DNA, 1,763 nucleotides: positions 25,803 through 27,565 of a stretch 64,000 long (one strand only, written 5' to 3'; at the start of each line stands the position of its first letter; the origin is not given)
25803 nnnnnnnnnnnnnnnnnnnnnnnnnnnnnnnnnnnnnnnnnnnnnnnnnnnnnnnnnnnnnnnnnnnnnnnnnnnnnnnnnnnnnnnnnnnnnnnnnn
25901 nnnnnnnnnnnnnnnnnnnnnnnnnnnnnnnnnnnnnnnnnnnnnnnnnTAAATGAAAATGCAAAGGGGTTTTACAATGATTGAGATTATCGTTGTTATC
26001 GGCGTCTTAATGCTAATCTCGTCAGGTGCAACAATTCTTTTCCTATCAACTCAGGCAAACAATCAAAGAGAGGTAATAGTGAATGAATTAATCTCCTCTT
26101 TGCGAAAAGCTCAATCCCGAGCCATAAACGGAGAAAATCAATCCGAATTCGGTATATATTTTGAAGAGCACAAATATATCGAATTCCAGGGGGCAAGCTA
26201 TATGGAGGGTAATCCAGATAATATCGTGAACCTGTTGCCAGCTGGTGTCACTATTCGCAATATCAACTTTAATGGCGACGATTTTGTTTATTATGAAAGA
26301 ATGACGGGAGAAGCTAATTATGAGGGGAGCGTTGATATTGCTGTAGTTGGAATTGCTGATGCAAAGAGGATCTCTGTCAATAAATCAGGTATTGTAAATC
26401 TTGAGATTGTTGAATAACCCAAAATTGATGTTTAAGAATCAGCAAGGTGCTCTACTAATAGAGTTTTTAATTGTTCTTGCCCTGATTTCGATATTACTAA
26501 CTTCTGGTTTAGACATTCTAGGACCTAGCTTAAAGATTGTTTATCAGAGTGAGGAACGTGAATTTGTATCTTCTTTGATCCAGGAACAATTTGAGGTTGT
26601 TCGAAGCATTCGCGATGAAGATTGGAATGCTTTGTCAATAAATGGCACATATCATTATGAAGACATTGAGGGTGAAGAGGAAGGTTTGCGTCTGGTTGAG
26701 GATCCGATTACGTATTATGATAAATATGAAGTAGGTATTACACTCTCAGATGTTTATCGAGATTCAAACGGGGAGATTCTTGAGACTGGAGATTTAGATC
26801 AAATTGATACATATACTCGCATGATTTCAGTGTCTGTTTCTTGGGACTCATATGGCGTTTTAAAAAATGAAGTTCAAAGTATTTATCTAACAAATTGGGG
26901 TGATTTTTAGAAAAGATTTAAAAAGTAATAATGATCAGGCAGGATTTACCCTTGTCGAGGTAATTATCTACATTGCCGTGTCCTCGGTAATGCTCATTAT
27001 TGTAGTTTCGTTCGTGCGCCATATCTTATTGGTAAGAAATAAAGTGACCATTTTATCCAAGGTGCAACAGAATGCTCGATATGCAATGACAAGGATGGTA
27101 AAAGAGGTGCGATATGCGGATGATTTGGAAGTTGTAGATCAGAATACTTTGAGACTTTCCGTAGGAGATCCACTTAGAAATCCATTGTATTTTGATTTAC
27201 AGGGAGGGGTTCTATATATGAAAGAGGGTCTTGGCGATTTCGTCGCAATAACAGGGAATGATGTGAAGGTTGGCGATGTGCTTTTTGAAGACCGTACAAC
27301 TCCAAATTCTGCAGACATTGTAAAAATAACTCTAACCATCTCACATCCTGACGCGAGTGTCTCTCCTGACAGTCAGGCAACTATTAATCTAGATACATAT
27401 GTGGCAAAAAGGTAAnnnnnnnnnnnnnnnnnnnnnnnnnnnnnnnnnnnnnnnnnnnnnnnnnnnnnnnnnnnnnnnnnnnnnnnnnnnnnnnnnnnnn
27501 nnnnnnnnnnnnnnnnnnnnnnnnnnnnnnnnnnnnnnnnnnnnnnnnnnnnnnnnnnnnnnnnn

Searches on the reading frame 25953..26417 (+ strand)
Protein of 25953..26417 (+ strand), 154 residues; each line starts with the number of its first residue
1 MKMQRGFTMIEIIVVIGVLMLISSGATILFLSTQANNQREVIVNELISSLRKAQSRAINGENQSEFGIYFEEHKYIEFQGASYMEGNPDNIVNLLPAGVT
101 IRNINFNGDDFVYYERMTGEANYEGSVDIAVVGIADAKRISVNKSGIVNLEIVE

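Call 10: search_protein_families(library=pfam, proteins=[window:25953-26417:+], max_evalue=0.01)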
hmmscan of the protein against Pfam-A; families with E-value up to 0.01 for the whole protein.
window:25953-26417:+ (154 aa): 1 family
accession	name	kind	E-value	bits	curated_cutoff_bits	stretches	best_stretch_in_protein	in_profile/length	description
PF07963.17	N_methyl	-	2.2e-06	27.4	21.2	1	1-26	1-26/27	Prokaryotic N-terminal methylation motif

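Call 30: search_protein_families(library=ncbifam, proteins=[window:25953-26414:+], max_evalue=0.1)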
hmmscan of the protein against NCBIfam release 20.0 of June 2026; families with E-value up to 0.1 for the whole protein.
window:25953-26414:+ (154 aa): 11 families
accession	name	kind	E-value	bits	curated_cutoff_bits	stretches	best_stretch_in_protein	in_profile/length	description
NF040982.1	ComGD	equivalog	1.1e-10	42.1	70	1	4-84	1-81/139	competence type IV pilus minor pilin ComGD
TIGR01708.2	typeII_sec_gspH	equivalog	3.9e-06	27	80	1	4-75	1-70/169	type II secretion system minor pseudopilin GspH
NF007800.0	PRK10506.1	equivalog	0.0002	21.2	158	1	1-64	5-67/163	prepilin peptidase-dependent protein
NF041002.1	pilin_ComGF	equivalog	0.00096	19.4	80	1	4-40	1-37/139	competence type IV pilus minor pilin ComGF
TIGR02532.1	IV_pilin_GFxxxE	domain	0.0029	17.4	16.3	1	4-19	1-16/24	prepilin-type N-terminal cleavage/methylation domain-containing protein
NF007862.0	PRK10574.1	equivalog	0.0033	17.6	138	1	1-24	1-24/145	prepilin peptidase-dependent pilin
NF041013.1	T4P_ComGE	equivalog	0.0079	16.3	49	1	4-68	3-69/83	competence type IV pilus minor pilin ComGE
TIGR01710.1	typeII_sec_gspG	equivalog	0.016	15.2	88.85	1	5-53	1-48/134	type II secretion system major pseudopilin GspG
NF047827.1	T3SSXpsH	equivalog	0.074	12.8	160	0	5-87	1-80/145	type II secretion system protein XpsH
TIGR01711.1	gspJ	equivalog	0.074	12.8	64.85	1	5-50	1-46/192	type II secretion system minor pseudopilin GspJ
NF041775.1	typeIV_PilA_Myxo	equivalog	0.083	12.8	400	1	4-40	10-46/214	type IV pilin protein PilA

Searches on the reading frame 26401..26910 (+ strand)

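Call 10: search_protein_families(library=pfam, proteins=[window:26401-26910:+], max_evalue=0.01)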
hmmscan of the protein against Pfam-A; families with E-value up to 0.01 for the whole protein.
window:26401-26910:+ (169 aa): 1 family
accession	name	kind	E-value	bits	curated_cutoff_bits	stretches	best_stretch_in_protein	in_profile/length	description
PF07963.17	N_methyl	-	0.0047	16.9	21.2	1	19-35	9-25/27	Prokaryotic N-terminal methylation motif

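Call 30: search_protein_families(library=ncbifam, proteins=[window:26401-26907:+], max_evalue=0.1)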
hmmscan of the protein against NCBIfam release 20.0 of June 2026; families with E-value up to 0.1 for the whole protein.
window:26401-26907:+ (169 aa): 6 families
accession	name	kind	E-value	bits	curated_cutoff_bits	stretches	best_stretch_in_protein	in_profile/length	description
NF041013.1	T4P_ComGE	equivalog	0.0052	16.9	49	1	12-63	1-52/83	competence type IV pilus minor pilin ComGE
NF007800.0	PRK10506.1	equivalog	0.0067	16.3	158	1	10-37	4-31/163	prepilin peptidase-dependent protein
NF052495.1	PktCycXAC1230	equivalog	0.029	13.5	490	1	19-95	4-77/380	polyketide cyclase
TIGR02523.1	type_IV_pilV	equivalog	0.044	14.3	52.2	1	14-76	1-63/139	type IV pilus modification protein PilV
NF040999.1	pilin_ComGC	equivalog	0.05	13.8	75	1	15-33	2-20/84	competence type IV pilus major pilin ComGC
TIGR02532.1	IV_pilin_GFxxxE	domain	0.06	13.2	16.3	1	19-35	6-22/24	prepilin-type N-terminal cleavage/methylation domain-containing protein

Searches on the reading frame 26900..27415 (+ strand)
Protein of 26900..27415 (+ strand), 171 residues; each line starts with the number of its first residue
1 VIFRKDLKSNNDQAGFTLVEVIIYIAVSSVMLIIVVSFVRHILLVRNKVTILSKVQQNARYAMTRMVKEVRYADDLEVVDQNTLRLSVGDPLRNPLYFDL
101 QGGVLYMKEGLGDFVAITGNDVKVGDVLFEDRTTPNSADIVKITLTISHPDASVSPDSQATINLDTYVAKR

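Call 10: search_protein_families(library=pfam, proteins=[window:26900-27415:+], max_evalue=0.01)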
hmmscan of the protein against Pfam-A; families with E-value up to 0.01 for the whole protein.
window:26900-27415:+ (171 aa): 1 family
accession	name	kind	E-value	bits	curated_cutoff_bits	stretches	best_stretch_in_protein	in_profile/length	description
PF07963.17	N_methyl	-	4.1e-07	29.8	21.2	1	11-35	2-26/27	Prokaryotic N-terminal methylation motif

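Call 30: search_protein_families(library=ncbifam, proteins=[window:26900-27412:+], max_evalue=0.1)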
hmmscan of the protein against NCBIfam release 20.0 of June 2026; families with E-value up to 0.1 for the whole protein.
window:26900-27412:+ (171 aa): 10 families
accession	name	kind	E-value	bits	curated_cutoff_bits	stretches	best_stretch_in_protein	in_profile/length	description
NF007848.0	PRK10557.1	equivalog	0.00027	20.3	120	1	9-71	6-68/192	prepilin peptidase-dependent protein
NF041002.1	pilin_ComGF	equivalog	0.0013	18.9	80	1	13-81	1-66/139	competence type IV pilus minor pilin ComGF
TIGR02599.1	TIGR02599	subfamily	0.0016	17.7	256.5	1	15-71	1-57/361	Verru_Chthon cassette protein C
NF040982.1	ComGD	equivalog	0.0017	18.8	70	1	13-62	1-50/139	competence type IV pilus minor pilin ComGD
TIGR02532.1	IV_pilin_GFxxxE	domain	0.0052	16.6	16.3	1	13-35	1-23/24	prepilin-type N-terminal cleavage/methylation domain-containing protein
NF041013.1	T4P_ComGE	equivalog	0.01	15.9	49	1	14-81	4-72/83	competence type IV pilus minor pilin ComGE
NF009162.0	PRK12508.1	equivalog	0.032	14.4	120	1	10-40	105-135/139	Na(+)/H(+) antiporter subunit B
NF041787.1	anti-phage_ZorB2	equivalog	0.047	13.8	400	1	29-82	6-58/210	type II Zorya anti-phage system protein ZorB2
NF038304.1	EPS_HpsC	equivalog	0.05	13.2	200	1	5-66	12-73/318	hormogonium polysaccharide secretion pseudopilin HpsC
NF040999.1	pilin_ComGC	equivalog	0.098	12.9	75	0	14-39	2-27/84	competence type IV pilus major pilin ComGC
